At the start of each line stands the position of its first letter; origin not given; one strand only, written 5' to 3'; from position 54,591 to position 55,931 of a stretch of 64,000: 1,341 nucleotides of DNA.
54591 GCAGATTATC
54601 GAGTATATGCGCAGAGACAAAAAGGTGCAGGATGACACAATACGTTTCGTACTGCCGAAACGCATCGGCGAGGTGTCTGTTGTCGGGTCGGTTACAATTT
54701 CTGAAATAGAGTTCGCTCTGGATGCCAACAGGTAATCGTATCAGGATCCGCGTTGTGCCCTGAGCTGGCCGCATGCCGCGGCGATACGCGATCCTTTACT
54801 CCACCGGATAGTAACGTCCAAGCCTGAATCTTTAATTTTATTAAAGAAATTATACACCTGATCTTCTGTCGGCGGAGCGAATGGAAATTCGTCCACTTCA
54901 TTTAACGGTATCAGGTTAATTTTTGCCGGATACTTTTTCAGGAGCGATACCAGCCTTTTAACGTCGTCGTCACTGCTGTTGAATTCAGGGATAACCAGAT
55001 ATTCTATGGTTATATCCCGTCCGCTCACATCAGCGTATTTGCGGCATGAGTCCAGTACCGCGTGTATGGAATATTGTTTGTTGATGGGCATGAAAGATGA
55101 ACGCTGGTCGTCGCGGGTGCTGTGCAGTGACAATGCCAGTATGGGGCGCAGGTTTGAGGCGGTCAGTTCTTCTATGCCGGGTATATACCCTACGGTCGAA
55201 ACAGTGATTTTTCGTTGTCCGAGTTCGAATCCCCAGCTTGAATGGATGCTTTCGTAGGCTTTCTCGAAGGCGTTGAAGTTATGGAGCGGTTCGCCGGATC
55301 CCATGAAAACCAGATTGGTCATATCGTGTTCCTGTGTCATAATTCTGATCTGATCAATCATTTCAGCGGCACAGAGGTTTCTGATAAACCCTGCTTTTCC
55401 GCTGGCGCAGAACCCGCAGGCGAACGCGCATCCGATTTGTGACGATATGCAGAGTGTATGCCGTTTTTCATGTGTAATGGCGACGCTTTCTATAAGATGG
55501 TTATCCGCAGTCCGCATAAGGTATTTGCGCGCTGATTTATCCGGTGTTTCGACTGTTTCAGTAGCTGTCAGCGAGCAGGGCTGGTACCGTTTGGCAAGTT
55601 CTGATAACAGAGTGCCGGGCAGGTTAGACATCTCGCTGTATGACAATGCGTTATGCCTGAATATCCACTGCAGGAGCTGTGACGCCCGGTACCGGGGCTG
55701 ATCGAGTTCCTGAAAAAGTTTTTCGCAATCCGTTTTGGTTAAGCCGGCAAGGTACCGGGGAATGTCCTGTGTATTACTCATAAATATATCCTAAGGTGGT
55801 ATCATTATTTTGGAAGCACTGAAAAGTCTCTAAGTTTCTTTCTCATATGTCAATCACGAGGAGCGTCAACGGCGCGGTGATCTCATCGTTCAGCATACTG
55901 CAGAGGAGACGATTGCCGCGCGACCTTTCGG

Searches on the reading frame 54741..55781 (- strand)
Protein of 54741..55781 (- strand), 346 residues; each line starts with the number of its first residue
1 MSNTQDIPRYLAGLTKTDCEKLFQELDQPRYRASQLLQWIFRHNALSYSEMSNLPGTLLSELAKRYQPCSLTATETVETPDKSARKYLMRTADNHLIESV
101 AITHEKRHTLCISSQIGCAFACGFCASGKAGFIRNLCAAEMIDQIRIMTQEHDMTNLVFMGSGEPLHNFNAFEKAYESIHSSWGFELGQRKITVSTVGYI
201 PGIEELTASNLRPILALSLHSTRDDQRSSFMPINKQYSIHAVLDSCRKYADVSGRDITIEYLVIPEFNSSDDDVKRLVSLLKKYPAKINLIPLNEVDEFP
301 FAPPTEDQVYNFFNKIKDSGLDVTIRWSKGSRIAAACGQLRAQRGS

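Call 108: search_protein_families(library=pfam, max_evalue=0.00001, proteins=[window:54741-55781:-])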
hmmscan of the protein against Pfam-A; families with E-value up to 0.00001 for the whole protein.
window:54741-55781:- (346 aa): 2 families
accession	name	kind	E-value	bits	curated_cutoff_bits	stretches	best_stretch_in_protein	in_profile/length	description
PF04055.27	Radical_SAM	-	8.6e-14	52.5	29.5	1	113-274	2-162/166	Radical SAM superfamily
PF21016.3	RlmN_N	-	2.9e-10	40.2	24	1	11-64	3-56/60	Ribosomal RNA large subunit methyltransferase N-terminal domain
